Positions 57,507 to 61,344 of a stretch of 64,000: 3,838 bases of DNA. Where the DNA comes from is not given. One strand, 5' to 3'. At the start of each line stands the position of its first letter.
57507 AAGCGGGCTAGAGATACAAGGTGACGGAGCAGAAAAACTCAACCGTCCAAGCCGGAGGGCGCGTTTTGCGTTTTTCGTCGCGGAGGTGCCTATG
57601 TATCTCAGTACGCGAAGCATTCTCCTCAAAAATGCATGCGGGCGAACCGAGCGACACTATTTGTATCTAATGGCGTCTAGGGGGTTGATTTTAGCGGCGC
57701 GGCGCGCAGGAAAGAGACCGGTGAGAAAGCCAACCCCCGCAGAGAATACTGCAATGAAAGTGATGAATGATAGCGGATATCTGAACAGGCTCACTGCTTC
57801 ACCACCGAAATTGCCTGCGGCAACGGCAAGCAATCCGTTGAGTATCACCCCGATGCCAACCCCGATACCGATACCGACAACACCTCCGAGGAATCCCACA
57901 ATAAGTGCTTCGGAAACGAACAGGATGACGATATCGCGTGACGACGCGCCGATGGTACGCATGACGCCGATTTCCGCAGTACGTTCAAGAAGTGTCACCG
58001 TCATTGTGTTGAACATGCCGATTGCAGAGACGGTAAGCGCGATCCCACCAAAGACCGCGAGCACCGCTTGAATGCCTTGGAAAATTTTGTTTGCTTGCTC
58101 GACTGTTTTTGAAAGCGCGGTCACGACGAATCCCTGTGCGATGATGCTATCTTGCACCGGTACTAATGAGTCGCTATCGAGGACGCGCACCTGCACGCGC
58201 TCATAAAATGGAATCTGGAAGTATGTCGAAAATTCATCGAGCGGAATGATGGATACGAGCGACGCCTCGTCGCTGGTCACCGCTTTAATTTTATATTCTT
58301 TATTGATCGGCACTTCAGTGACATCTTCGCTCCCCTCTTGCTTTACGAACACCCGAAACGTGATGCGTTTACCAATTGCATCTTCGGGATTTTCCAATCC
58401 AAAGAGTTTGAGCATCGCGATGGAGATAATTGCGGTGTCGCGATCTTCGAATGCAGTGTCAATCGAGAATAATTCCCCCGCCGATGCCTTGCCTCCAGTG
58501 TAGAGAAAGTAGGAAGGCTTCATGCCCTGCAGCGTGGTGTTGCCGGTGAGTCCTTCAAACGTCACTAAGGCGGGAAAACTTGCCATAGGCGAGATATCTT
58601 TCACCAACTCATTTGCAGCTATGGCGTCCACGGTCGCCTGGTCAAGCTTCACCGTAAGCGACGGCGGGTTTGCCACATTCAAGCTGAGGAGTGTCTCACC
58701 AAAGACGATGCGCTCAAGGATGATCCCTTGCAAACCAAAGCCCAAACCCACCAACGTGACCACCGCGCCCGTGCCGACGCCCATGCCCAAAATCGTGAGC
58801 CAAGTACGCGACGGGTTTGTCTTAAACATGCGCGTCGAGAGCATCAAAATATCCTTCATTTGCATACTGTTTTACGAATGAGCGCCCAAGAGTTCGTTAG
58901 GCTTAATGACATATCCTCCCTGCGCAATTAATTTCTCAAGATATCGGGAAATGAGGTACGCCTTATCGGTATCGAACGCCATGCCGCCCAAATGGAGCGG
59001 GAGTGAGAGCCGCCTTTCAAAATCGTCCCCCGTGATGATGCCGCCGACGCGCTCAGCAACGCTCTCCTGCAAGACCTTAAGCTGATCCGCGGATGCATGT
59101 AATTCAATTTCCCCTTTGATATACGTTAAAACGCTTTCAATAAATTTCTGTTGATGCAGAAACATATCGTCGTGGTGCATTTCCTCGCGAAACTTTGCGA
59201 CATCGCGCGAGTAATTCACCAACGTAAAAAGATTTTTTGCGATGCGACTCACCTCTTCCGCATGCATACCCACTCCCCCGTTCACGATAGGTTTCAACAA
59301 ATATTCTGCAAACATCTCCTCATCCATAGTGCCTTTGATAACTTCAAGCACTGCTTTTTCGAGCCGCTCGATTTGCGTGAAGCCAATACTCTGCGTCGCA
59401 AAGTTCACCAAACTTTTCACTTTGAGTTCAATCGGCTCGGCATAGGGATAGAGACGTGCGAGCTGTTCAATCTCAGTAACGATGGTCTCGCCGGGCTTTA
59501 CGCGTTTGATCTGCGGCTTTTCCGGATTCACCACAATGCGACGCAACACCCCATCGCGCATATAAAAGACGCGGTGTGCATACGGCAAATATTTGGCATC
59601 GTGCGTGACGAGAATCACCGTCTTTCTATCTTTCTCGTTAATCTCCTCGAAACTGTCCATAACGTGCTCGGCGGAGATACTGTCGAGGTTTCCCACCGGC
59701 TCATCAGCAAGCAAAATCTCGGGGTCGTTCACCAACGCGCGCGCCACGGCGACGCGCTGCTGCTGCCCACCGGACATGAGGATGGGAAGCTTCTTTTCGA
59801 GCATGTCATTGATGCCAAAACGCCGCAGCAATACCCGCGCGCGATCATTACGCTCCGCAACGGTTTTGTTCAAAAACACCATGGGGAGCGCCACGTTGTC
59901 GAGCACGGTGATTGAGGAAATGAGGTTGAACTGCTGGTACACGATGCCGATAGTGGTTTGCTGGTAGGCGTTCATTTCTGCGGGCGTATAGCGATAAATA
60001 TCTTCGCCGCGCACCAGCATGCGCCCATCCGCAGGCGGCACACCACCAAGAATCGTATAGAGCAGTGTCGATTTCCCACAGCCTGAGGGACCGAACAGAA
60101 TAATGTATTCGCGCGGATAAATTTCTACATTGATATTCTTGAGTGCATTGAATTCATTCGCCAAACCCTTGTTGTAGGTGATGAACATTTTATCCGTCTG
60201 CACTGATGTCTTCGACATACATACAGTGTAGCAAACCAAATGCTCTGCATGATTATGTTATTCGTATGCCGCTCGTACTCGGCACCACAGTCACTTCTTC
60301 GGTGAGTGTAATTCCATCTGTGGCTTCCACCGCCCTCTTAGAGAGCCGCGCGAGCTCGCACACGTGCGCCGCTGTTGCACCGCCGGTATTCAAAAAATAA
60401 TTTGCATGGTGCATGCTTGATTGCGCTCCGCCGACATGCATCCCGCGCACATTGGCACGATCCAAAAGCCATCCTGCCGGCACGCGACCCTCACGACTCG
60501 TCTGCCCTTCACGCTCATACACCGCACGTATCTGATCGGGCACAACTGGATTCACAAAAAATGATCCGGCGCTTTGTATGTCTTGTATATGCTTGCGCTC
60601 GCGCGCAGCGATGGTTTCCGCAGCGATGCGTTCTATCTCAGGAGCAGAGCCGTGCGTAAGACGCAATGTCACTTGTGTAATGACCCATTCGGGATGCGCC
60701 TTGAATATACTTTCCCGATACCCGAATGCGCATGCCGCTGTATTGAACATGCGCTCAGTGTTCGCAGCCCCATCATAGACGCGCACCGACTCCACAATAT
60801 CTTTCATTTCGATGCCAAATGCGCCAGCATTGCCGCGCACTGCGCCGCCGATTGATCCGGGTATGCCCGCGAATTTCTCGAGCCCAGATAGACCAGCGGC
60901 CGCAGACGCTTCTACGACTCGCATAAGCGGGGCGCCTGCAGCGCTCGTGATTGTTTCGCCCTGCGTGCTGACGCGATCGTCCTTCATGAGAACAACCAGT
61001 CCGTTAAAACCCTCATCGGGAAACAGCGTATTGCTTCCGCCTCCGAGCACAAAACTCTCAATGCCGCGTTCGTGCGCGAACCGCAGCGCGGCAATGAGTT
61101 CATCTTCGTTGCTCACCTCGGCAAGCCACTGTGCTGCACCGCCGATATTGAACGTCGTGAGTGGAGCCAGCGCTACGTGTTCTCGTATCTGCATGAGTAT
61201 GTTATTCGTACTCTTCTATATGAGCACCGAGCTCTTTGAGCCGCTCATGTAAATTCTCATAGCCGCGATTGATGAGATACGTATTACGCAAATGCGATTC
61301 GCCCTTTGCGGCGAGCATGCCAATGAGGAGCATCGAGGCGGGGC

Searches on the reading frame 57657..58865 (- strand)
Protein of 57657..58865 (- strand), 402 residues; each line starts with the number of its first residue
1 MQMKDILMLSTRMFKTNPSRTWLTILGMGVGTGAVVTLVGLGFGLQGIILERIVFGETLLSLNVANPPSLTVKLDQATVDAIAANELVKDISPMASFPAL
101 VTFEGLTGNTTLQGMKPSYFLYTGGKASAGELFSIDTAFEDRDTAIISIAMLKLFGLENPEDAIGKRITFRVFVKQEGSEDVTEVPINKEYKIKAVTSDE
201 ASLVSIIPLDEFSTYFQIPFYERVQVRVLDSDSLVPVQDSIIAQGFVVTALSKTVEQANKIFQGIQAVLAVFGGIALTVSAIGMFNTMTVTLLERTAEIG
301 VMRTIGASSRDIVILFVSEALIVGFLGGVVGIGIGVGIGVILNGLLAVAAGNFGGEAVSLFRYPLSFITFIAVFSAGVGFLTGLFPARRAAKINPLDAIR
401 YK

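Call 11: search_protein_families(library=pfam, proteins=[window:57657-58865:-])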
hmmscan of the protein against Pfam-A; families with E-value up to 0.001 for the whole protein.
window:57657-58865:- (402 aa): 2 families
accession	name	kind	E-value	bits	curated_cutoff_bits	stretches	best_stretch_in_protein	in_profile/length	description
PF02687.27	FtsX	-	5e-18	65.7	25.5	1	271-395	2-120/120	FtsX-like permease C-terminal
PF12704.14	MacB_PCD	-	6.1e-15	56.5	27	1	21-242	1-205/207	MacB-like periplasmic core domain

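Call 13: find_encoding_contigs(protein=window:57657-58865:-, flank=10000, max_places=10)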
Protein window:57657-58865:- (402 aa): no gene with exactly this product is on record in the collection.

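Call 15: find_related_loci(query=window:57657-58865:-, collection=genome_contigs, flank=6000)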
Query window:57657-58865:- (402 aa) in genome_contigs; peptide patterns used: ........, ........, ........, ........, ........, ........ (x = any residue, [..] = any of these).
600 stretches matched a pattern (row limit reached: there are more); 469 encode a relative of the query (tblastn E <= 1e-3); the best 80 are kept; 80 distinct loci.
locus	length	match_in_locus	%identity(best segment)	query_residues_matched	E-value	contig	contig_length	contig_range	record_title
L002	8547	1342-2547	78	1-402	0e+0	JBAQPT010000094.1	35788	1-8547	MAG: Minisyncoccia bacterium isolate MFD03286_ilm_asm_bin13 k127_124697, whole genome shotgun sequence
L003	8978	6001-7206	79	1-402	0e+0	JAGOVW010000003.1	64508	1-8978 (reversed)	MAG: Candidatus Paceibacterota bacterium isolate Gw_Eff_bin_92 Gw_Eff_632_length_64508_cov_6.335130, whole genome shotgu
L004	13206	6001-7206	78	1-402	0e+0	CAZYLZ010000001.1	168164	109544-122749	MAG TPA_asm: uncultured Candidatus Saccharibacteria bacterium isolate SRP278252_co1_807 genome assembly, contig: NODE_70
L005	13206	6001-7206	76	1-402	0e+0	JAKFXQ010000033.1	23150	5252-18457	MAG: Patescibacteria group bacterium isolate ND3_Bin_31 ND3_0000425, whole genome shotgun sequence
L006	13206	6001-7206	78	1-402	0e+0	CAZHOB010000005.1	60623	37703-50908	MAG TPA_asm: uncultured Candidatus Saccharibacteria bacterium isolate SRP193066_co2_91 genome assembly, contig: NODE_165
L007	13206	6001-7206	77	1-402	0e+0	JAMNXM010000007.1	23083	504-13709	MAG: Candidatus Paceibacterota bacterium isolate gw_gwSRR_metabat.10 gw_C408, whole genome shotgun sequence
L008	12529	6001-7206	77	1-402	0e+0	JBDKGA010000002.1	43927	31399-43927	MAG: Candidatus Parcubacteria bacterium isolate farmington_2019_sw_WHONDRS-S19S_0053_B_bin.33 scaffold_297881, whole gen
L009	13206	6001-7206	78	1-402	0e+0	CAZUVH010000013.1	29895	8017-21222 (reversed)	MAG TPA_asm: uncultured Candidatus Saccharibacteria bacterium isolate SRP287051_co2_176 genome assembly, contig: NODE_32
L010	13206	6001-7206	72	1-402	0e+0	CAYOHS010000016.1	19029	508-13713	MAG TPA_asm: uncultured Candidatus Saccharibacteria bacterium isolate SRP278252_co2_71 genome assembly, contig: NODE_591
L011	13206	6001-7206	75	1-402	0e+0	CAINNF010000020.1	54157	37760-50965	Candidatus Adlerbacteria bacterium isolate C24_bin-0997 genome assembly, contig: bin-0997:20/25, whole genome shotgun se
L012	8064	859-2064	73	1-402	0e+0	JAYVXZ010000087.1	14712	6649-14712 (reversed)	MAG: Candidatus Adlerbacteria bacterium isolate GL85_DN_metabinner_53 GL85_DN_metabinner_53_86, whole genome shotgun seq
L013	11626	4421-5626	74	1-402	0e+0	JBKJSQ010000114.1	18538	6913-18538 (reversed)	MAG: Candidatus Paceibacteria bacterium isolate ant_bin.587 k117_908789, whole genome shotgun sequence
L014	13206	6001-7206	73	1-402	0e+0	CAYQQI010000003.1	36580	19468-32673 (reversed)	MAG TPA_asm: uncultured Candidatus Saccharibacteria bacterium isolate binchicken_co264_107 genome assembly, contig: NODE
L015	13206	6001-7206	71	1-402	6e-176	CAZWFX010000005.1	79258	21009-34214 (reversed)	MAG TPA_asm: uncultured Candidatus Saccharibacteria bacterium isolate SRP278252_co2_728 genome assembly, contig: NODE_45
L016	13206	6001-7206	73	1-402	0e+0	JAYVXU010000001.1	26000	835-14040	MAG: Candidatus Adlerbacteria bacterium isolate GL85_DN_metabinner_15 GL85_DN_metabinner_15_0, whole genome shotgun sequ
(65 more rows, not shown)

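Call 55: find_homologous_proteins(query=window:57657-58865:-, max_evalue=1e-100)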
Query window:57657-58865:- (402 aa): 1586 proteins with E <= 1e-100 among 8000 candidates; the best 120 are listed.
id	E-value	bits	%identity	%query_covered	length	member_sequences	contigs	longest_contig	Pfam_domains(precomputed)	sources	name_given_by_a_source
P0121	8.2e-244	826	100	98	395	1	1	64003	PF02687.28,PF12704.15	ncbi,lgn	-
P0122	2.5e-225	766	90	100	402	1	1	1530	PF02687.28,PF12704.15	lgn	-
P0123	1.8e-203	694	82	100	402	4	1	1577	PF02687.28,PF12704.15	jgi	jgi:putative ABC transport system permease protein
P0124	9.0e-198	675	78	100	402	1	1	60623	PF02687.28,PF12704.15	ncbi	-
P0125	4.2e-197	673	79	100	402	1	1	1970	PF02687.28,PF12704.15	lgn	-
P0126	5.3e-197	672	79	100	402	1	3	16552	PF02687.28,PF12704.15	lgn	-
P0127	5.4e-197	672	78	100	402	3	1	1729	PF02687.28,PF12704.15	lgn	-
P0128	7.8e-197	672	79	100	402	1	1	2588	PF02687.28,PF12704.15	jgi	jgi:putative ABC transport system permease protein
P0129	9.6e-197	672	80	100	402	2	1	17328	PF02687.28,PF12704.15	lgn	-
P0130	1.2e-196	671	79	100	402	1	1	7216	PF02687.28,PF12704.15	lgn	-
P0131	3.9e-196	670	79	100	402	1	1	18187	PF02687.28,PF12704.15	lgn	-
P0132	4.0e-196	670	78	100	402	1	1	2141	PF02687.28,PF12704.15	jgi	jgi:putative ABC transport system permease protein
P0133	1.3e-195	668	79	100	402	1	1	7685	PF02687.28,PF12704.15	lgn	-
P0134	2.1e-195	667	79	100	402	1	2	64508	PF02687.28,PF12704.15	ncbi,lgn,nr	ncbi:MAG: ABC transporter permease [Candidatus Pacebacteria bacterium]|nr:ABC transporter permease [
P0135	8.2e-195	665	79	100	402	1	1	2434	PF02687.28,PF12704.15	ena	-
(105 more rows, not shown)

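Call 56: find_encoding_contigs(protein=P0122, flank=3000, max_places=3)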
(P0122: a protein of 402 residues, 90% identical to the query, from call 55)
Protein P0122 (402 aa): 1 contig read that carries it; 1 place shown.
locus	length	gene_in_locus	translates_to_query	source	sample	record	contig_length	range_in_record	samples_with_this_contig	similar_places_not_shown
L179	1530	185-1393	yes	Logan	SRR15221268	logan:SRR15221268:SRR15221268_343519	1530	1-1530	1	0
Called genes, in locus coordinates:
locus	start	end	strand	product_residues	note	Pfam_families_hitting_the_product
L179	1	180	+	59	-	?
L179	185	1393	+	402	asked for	PF12704:MacB_PCD, PF02687:FtsX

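Call 57: find_encoding_contigs(protein=P0123, flank=3000, max_places=3)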
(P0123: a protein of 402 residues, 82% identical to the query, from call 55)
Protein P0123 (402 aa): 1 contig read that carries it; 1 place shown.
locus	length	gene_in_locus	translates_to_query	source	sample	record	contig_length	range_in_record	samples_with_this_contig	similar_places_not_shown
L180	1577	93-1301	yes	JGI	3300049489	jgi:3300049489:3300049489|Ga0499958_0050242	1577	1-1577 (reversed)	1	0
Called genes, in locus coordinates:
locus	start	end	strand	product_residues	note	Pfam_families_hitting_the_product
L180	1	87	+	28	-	?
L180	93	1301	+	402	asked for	PF12704:MacB_PCD, PF02687:FtsX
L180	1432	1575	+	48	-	?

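Call 58: find_encoding_contigs(protein=P0121, flank=3000, max_places=4)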
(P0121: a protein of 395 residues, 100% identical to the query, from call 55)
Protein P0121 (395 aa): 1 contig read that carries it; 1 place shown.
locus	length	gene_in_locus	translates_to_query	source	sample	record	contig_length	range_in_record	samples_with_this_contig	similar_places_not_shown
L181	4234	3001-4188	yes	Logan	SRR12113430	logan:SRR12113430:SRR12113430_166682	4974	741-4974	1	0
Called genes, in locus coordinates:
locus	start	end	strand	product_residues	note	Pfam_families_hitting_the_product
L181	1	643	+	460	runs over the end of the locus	?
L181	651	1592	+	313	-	PF01565:FAD_binding_4, PF02873:MurB_C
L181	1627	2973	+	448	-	PF00005:ABC_tran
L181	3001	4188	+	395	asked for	PF12704:MacB_PCD, PF02687:FtsX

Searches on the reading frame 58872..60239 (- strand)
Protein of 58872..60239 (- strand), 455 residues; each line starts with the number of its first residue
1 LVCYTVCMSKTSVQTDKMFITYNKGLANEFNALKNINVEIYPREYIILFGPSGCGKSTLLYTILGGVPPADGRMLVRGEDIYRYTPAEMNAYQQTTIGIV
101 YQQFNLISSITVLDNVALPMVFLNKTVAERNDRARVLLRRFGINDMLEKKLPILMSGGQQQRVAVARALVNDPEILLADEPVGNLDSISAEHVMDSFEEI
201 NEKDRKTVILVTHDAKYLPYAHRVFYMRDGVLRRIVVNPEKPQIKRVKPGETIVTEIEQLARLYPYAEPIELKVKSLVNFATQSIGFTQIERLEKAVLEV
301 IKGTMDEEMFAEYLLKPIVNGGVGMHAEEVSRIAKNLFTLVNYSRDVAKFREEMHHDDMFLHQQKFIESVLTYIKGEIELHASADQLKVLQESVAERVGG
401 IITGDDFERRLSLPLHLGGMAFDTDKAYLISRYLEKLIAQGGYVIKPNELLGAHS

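Call 11: search_protein_families(library=pfam, proteins=[window:58872-60239:-])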
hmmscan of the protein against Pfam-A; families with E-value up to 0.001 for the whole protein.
window:58872-60239:- (455 aa): 1 family
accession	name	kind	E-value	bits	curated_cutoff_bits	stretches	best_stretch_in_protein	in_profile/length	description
PF00005.33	ABC_tran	-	8.8e-33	114.2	25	1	33-182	1-136/137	ABC transporter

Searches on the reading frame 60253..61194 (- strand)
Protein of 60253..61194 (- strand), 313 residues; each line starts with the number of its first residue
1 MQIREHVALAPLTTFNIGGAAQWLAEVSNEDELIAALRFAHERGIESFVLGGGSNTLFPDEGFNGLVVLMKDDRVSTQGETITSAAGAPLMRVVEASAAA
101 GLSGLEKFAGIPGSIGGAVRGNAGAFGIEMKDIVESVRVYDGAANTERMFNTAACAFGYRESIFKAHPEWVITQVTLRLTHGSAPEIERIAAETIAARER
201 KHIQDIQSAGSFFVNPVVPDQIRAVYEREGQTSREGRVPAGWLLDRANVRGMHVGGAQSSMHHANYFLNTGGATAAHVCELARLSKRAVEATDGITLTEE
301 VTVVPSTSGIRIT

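Call 11: search_protein_families(library=pfam, proteins=[window:60253-61194:-])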
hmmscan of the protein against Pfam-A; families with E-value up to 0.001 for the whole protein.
window:60253-61194:- (313 aa): 2 families
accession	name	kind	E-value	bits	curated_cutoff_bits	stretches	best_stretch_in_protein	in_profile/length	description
PF02873.21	MurB_C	-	2.7e-22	79.2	27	1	187-304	2-99/99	UDP-N-acetylenolpyruvoylglucosamine reductase, C-terminal domain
PF01565.28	FAD_binding_4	-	1.9e-19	70.2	26.4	1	24-142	4-131/139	FAD binding domain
